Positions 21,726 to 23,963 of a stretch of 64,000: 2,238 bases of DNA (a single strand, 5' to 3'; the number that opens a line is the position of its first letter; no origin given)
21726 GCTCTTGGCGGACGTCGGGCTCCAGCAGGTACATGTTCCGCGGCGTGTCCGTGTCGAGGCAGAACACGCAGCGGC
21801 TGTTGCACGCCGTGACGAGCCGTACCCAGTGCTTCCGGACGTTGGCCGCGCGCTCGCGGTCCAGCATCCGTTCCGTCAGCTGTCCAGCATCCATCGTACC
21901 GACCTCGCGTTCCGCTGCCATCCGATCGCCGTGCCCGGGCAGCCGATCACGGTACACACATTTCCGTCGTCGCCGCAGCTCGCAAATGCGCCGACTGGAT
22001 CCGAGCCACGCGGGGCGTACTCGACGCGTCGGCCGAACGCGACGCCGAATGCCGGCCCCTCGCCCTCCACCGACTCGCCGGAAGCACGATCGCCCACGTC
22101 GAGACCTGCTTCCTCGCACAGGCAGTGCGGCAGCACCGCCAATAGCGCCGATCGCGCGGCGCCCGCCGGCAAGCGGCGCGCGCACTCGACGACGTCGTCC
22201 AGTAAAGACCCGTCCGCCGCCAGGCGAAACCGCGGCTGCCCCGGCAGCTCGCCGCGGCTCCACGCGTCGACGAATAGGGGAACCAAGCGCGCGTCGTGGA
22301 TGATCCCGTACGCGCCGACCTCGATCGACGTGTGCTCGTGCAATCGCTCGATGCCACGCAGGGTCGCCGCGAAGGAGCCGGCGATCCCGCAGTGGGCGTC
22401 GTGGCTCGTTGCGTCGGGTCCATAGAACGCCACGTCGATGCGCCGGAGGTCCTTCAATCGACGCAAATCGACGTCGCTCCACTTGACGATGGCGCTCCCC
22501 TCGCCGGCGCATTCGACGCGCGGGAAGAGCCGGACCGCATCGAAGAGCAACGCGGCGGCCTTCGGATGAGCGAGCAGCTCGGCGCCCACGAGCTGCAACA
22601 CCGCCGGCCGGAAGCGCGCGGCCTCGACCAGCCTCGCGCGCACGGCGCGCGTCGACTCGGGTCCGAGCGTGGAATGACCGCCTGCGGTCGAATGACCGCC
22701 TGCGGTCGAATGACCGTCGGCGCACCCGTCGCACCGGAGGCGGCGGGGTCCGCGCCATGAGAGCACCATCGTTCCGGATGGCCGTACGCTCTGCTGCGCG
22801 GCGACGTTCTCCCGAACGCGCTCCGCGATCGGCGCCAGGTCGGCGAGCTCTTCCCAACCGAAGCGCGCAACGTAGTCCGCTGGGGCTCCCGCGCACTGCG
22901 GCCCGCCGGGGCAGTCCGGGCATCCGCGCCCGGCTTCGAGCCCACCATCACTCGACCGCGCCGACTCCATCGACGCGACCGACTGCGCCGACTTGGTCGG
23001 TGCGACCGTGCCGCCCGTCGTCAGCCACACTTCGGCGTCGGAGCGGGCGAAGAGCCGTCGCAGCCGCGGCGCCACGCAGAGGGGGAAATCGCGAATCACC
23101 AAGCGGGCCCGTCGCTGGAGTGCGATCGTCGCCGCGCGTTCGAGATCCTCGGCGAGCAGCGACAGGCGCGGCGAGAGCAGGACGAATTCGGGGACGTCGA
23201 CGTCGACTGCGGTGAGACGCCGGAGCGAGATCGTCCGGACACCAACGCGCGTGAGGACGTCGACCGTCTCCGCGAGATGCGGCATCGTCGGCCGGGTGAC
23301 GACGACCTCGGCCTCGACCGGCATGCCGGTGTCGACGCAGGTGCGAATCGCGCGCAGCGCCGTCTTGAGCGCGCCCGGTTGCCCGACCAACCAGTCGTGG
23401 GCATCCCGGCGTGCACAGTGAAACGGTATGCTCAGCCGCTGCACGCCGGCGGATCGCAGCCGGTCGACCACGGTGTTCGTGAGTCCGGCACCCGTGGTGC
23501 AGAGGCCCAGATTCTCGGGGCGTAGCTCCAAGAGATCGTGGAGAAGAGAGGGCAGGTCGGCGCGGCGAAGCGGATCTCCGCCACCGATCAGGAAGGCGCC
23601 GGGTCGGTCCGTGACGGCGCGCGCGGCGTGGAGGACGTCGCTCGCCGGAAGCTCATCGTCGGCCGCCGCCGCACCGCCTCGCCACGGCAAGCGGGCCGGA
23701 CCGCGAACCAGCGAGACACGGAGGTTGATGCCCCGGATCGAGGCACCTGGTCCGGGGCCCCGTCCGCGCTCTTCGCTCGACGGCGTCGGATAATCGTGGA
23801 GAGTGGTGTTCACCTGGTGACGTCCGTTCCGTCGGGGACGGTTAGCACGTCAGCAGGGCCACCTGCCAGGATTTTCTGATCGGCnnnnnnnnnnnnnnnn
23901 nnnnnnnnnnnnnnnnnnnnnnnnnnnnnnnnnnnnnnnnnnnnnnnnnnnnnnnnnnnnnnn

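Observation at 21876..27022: Radical-SAM-fold proteins that have lost the CxxxCxxC cluster ligands (one of them a tandem double domain)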

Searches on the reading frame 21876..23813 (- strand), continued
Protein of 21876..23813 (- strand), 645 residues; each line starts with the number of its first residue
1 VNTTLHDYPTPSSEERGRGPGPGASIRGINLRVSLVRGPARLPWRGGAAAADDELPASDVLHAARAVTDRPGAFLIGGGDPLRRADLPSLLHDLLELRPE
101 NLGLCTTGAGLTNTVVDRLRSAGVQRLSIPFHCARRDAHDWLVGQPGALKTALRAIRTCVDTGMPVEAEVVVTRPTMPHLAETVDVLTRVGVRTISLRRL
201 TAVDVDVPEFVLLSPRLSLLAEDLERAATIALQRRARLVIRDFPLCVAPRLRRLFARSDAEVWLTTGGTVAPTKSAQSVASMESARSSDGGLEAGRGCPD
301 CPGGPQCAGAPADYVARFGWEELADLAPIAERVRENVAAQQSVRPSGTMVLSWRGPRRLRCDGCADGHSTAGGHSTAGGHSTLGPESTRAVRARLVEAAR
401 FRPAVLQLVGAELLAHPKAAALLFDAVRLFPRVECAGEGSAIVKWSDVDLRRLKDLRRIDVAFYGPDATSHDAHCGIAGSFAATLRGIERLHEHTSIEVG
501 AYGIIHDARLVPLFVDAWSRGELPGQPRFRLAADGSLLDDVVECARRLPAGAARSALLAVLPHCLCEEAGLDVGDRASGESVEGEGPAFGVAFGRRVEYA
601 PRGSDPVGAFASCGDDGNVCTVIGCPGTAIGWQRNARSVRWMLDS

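Call 44: search_protein_representatives(protein=window:21876-23813:-)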
Query: 645 residues. Proteins with E-value up to 0.001 (for the whole library): 1369; up to 1e-10: 245; up to 1e-30: 130. The best 150 are listed.
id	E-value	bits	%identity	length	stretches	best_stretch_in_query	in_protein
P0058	2.6e-214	730.0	60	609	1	28-643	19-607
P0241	5.0e-165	567.1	54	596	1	47-642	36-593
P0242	2.1e-138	479.2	79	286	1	349-645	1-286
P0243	1.3e-116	407.2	68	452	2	164-492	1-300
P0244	6.9e-96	338.7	45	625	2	334-636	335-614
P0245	7.8e-93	328.6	44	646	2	384-634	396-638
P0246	2.4e-90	320.4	46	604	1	37-636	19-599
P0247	7.5e-88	312.1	46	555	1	61-633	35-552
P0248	1.1e-85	305.0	44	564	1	36-633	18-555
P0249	3.5e-85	303.3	44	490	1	117-635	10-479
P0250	1.5e-83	297.9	61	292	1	28-311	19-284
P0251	7.9e-81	288.9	43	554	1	72-638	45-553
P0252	9.1e-80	285.4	42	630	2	302-637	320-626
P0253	3.3e-78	280.3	42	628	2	73-325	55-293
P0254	4.0e-78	280.0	38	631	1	72-636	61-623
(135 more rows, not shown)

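Call 46: fold_search(model_id=the predicted structure, library=pdb)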
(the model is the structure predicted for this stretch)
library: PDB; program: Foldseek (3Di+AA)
matches with E <= 10: 1777; with E <= 0.001: 157
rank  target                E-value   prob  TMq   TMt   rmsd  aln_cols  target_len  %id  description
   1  9dfu                  2.2e-09  1.00  0.28  0.60   4.3       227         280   12  X-ray crystal structure of the second Viperin-like enzyme from T. virens variant F40H with bound CTP and SAM (released 2025-02-19)
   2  6efn                  4.0e-09  1.00  0.28  0.45   5.6       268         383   13  Structure of a RiPP maturase, SkfB (released 2018-10-24)
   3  7vob                  5.0e-09  1.00  0.26  0.48   9.1       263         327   18  The crystal structure of a Radical SAM Enzyme BlsE involved in the Biosynthesis of Blasticidin S (released 2022-05-04)
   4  7tol                  8.4e-09  1.00  0.28  0.36   4.0       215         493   17  X-ray crystal structure of glycerol dibiphytanyl glycerol tetraether - macrocyclic archaeol synthase (GDGT-MAS) from Met (released 2022-08-31)
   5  7tom                  3.3e-08  1.00  0.28  0.35   4.0       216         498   17  X-ray crystal structure of glycerol dibiphytanyl glycerol tetraether - macrocyclic archaeol synthase (GDGT-MAS) from Met (released 2022-08-31)
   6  5v1q_A                7.0e-08  1.00  0.27  0.38   4.6       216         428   18  Crystal structure of Streptococcus suis SuiB (released 2017-08-30)
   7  5v1t_A                8.8e-08  1.00  0.30  0.42   5.1       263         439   15  Crystal structure of Streptococcus suis SuiB bound to precursor peptide SuiA (released 2017-08-30)
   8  5v1s_A                9.9e-08  1.00  0.31  0.44   5.3       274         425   15  Crystal structure of Streptococcus suis SuiB bound to S-adenosylmethionine (released 2017-08-30)
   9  9dfn                  1.1e-07  1.00  0.28  0.58   4.8       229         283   12  X-ray crystal structure of the second viperin-like enzyme from Trichoderma virens with bound CTP and SAM (released 2025-02-19)
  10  5v1q_B                1.9e-07  1.00  0.28  0.39   4.4       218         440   16  Crystal structure of Streptococcus suis SuiB (released 2017-08-30)
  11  5v1s_B                2.1e-07  1.00  0.29  0.42   5.5       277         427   15  Crystal structure of Streptococcus suis SuiB bound to S-adenosylmethionine (released 2017-08-30)
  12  2fb2_B                2.2e-07  1.00  0.23  0.43   5.5       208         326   19  Structure of the MoaA Arg17/266/268/Ala triple mutant (released 2006-05-09)
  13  9dfw_C                2.5e-07  1.00  0.27  0.56   4.5       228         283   10  X-ray crystal structure of an engineered Viperin-like enzyme from T. virens with bound CTP and SAM (released 2025-02-12)
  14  9dgw_C                2.6e-07  1.00  0.28  0.59   4.3       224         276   11  X-ray crystal structure of the Viperin-like enzyme from T. virens with bound CTP and SAM (released 2025-02-12)
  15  9dfw_A                3.1e-07  1.00  0.28  0.58   5.7       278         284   14  X-ray crystal structure of an engineered Viperin-like enzyme from T. virens with bound CTP and SAM (released 2025-02-12)
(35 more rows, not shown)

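Call 49: search_solved_structures(query=A3, max_evalue=0.01, show_alignments=4)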
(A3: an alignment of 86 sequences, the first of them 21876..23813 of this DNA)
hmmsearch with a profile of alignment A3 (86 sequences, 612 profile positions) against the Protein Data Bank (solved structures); distinct sequences matched with E-value up to 0.01: 5.
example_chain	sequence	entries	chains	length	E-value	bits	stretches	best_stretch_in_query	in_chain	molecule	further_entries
7vob_C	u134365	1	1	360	3.1e-05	25.6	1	57-192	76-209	Cytosylglucuronate decarboxylase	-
7voc_C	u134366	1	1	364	3.2e-05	25.5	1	57-192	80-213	Cytosylglucuronate decarboxylase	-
1tv7_A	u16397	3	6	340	9.8e-05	23.9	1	47-165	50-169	Molybdenum cofactor biosynthesis protein A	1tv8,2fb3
2fb2_A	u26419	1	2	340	0.00011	23.8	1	47-165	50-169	Molybdenum cofactor biosynthesis protein A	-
6efn_A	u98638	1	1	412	0.0035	18.8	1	66-184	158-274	Sporulation killing factor maturation protein SkfB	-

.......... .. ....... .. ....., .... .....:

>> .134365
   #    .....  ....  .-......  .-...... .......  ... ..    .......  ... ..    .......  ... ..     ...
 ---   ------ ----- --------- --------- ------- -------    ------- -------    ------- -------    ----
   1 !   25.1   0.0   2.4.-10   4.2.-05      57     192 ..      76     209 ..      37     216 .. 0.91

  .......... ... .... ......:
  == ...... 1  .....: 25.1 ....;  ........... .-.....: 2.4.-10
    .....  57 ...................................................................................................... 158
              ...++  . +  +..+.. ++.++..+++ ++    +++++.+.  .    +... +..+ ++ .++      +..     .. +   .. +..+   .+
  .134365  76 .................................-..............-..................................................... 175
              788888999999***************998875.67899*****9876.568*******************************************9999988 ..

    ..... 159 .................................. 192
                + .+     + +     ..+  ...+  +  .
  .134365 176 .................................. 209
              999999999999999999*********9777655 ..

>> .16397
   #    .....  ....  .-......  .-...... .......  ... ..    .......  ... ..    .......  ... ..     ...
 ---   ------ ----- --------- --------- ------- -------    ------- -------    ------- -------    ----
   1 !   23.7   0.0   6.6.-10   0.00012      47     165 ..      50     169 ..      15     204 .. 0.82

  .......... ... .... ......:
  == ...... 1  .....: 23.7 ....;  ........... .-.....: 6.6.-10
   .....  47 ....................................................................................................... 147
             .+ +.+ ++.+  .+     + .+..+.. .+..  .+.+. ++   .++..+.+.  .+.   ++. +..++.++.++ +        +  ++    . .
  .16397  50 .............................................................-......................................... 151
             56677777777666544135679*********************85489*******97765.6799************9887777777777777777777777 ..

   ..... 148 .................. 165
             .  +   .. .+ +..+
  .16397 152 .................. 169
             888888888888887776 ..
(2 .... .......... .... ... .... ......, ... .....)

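Call 62: search_protein_families(library=padloc, proteins=[window:21876-23813:-], max_evalue=0.001)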
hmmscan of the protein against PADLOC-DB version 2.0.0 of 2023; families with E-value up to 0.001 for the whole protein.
window:21876-23813:- (645 aa): 0 families

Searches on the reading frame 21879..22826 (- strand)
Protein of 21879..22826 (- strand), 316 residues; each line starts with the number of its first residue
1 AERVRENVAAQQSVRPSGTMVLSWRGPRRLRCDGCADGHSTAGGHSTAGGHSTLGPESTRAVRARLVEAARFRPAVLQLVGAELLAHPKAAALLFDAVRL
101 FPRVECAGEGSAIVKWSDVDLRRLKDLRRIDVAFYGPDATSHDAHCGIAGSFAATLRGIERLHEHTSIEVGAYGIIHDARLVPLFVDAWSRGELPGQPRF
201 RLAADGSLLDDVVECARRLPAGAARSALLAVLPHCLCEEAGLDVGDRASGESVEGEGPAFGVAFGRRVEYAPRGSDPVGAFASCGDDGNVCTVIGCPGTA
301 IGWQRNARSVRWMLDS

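Call 61: search_protein_families(library=pfam, proteins=[window:21879-22826:-], max_evalue=1)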
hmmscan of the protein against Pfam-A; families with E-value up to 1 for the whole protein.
seq(316 aa): 1 family
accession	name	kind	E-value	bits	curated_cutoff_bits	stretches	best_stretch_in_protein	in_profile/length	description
PF17700.6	DUF5546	-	0.032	14.8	29.4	1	29-91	56-117/135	Family of unknown function (DUF5546)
